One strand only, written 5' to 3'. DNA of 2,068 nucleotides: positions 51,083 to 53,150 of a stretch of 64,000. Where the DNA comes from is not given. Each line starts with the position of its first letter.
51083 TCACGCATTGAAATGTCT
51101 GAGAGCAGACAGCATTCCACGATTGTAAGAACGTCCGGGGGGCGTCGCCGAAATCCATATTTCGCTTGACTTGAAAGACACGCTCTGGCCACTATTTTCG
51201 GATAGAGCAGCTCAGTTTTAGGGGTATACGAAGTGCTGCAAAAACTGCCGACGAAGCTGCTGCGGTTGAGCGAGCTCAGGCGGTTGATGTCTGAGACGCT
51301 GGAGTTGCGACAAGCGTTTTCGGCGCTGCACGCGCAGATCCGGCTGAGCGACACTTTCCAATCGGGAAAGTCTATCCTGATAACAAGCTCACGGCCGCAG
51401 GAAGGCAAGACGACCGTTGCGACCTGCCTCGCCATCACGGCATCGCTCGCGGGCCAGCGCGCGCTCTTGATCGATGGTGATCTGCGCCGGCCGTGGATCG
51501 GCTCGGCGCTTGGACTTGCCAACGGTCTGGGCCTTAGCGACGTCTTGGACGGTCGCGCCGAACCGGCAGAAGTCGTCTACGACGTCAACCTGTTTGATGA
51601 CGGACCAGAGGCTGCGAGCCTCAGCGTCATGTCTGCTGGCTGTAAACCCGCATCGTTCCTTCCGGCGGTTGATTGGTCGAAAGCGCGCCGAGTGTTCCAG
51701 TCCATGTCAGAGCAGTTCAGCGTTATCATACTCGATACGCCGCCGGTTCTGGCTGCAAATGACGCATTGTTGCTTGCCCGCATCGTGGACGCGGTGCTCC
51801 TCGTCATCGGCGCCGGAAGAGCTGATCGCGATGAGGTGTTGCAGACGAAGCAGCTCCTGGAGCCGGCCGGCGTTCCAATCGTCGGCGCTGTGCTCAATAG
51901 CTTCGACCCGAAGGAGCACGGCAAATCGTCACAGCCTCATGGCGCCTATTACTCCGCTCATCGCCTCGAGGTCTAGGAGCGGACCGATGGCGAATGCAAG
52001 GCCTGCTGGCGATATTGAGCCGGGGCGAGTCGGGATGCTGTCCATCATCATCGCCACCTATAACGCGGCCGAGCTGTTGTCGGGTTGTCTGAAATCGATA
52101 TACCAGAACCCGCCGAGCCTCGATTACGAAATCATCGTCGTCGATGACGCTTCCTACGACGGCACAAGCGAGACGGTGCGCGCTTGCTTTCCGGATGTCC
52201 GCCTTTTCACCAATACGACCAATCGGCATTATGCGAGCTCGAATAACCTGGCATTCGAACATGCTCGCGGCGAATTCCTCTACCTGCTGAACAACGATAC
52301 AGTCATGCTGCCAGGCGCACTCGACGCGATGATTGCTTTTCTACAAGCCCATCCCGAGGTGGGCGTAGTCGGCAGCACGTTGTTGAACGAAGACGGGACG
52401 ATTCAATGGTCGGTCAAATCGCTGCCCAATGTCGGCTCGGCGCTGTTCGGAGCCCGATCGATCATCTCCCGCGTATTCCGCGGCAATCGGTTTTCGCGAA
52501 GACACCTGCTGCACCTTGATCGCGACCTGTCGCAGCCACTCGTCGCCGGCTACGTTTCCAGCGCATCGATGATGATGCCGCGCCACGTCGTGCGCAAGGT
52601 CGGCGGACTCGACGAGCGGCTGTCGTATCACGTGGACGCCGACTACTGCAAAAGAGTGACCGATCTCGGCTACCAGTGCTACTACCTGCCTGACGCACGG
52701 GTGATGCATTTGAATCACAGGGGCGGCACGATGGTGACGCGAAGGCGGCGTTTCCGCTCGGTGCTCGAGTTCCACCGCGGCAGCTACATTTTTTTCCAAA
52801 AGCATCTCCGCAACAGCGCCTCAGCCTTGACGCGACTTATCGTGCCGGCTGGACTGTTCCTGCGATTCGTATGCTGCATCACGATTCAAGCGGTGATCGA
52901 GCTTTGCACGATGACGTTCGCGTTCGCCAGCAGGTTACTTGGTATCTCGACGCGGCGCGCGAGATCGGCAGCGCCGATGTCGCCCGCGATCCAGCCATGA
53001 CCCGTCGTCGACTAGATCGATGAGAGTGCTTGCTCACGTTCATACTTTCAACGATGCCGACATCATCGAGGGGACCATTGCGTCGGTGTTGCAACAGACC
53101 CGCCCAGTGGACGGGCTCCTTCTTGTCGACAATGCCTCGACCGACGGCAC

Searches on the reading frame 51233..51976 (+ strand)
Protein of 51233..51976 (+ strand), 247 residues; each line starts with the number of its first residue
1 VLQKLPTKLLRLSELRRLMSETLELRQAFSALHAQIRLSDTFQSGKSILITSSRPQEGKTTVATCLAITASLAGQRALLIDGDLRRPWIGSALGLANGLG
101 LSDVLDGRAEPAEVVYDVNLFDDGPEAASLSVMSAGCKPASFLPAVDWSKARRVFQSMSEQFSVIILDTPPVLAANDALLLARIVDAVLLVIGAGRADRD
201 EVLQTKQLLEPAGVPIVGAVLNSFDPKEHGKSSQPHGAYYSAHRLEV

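Call 5: search_protein_families(library=pfam, proteins=[window:51233-51976:+], max_evalue=0.01)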
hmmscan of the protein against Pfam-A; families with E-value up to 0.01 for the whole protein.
window:51233-51976:+ (247 aa): 4 families
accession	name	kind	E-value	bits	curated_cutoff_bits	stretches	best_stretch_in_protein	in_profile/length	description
PF01656.29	CbiA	-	2.4e-05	24.7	25.4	1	49-232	2-91/125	CobQ/CobB/MinD/ParA nucleotide binding domain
PF13614.12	AAA_31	-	8.5e-05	23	27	0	48-84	4-40/177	AAA domain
PF10609.15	ParA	-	0.00069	19.6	27.1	1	46-222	4-173/246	NUBPL iron-transfer P-loop NTPase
PF13500.12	AAA_26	-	0.00083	19.7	27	0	178-227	121-170/198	AAA domain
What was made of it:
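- On Wzx/Wzy-dependent exopolysaccharide locus: The ATPase at 51233-51976 is just below the CbiA cut-off (24.7 against 25.4; call 5).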

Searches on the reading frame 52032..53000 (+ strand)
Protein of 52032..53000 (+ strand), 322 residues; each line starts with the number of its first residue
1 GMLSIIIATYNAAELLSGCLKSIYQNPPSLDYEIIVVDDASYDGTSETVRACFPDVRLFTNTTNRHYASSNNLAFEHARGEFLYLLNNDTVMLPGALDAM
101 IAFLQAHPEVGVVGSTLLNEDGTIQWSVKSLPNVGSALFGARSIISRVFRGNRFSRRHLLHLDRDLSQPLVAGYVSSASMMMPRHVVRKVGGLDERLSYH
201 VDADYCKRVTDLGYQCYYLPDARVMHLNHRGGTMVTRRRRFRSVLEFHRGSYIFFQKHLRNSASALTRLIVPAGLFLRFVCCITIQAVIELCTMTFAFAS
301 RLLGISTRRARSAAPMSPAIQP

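Call 5: search_protein_families(library=pfam, proteins=[window:52032-53000:+], max_evalue=0.01)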
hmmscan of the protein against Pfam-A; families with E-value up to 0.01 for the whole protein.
window:52032-53000:+ (322 aa): 4 families
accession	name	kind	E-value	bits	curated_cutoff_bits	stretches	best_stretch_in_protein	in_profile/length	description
PF00535.33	Glycos_transf_2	-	4e-28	98.9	23.3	1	4-174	1-151/168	Glycosyl transferase family 2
PF13641.12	Glyco_tranf_2_3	-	6.2e-16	59.5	27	1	3-242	3-226/230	Glycosyltransferase like family 2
PF10111.15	Glyco_tranf_2_2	-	4.3e-06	26.8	27.3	0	31-105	29-107/276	Glycosyltransferase like family 2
PF13632.12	Glyco_trans_2_3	-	7.4e-05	23.1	27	1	84-290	3-183/198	Glycosyl transferase family group 2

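Call 6: search_protein_families(library=ncbifam, proteins=[window:52032-53000:+], max_evalue=0.01)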
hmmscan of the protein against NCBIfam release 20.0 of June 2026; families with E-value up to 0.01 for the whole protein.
window:52032-53000:+ (322 aa): 23 families
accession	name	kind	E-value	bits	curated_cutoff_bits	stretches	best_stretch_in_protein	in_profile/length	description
TIGR03965.1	mycofact_glyco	equivalog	2.8e-24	85.9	280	2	4-120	77-194/467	mycofactocin biosynthesis glycosyltransferase MftF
NF041875.1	EPS_EpsD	equivalog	4e-21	75.7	370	2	3-119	1-119/325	exopolysaccharide biosynthesis glycosyltransferase EpsD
NF050050.1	ProtGlycPglI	equivalog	1.2e-15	57.7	500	1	2-125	3-128/306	GalNAc(5)-diNAcBac-PP-undecaprenol beta-1,3-glucosyltransferase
NF053739.1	GlytfEpsEBac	equivalog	1.4e-14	53.7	450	1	3-128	3-131/265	glycosyltransferase EpsE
NF047683.1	TeichurnBiosyTuaG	equivalog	3.7e-12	46.4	400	1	3-123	8-131/252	teichuronic acid biosynthesis protein TuaG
TIGR04283.1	glyco_like_mftF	equivalog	4.4e-12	46.1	182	1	3-114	1-108/221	TIGR04283 family arsenosugar biosynthesis glycosyltransferase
NF038299.1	EPS_HpsN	equivalog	4.1e-11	42.4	425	2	2-119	2-121/317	hormogonium polysaccharide biosynthesis glycosyltransferase HpsN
NF038302.1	EPS_HpsE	equivalog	1.7e-10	40.4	300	1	3-117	3-124/307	hormogonium polysaccharide biosynthesis glycosyltransferase HpsE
TIGR03937.1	PgaC_IcaA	equivalog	2e-10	40.2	422.3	1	2-113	46-159/407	poly-beta-1,6-N-acetyl-D-glucosamine synthase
NF007482.0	PRK10073.1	equivalog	4.5e-10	39.1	423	1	2-102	7-108/334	glycosyltransferase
TIGR01556.1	rhamnosyltran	subfamily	9.2e-10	38.2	200.55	1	172-291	145-261/281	rhamnosyltransferase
TIGR04440.1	glyco_TIGR04440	domain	6.6e-09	35.8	70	1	3-114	2-116/215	TIGR00180 family glycosyltransferase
TIGR03111.1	glyc2_xrt_Gpos1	hypoth_equivalog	7.2e-08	31.6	363.95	1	3-125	51-177/439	TIGR03111 family XrtG-associated glycosyltransferase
NF045692.1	OglycostaseCruG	equivalog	6.7e-06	25.3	600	1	1-53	41-92/386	2'-O-glycosyltransferase CruG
TIGR04195.1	S_glycosyl_SunS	equivalog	2.5e-05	23.3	350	1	7-90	63-142/421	SunS family peptide S-glycosyltransferase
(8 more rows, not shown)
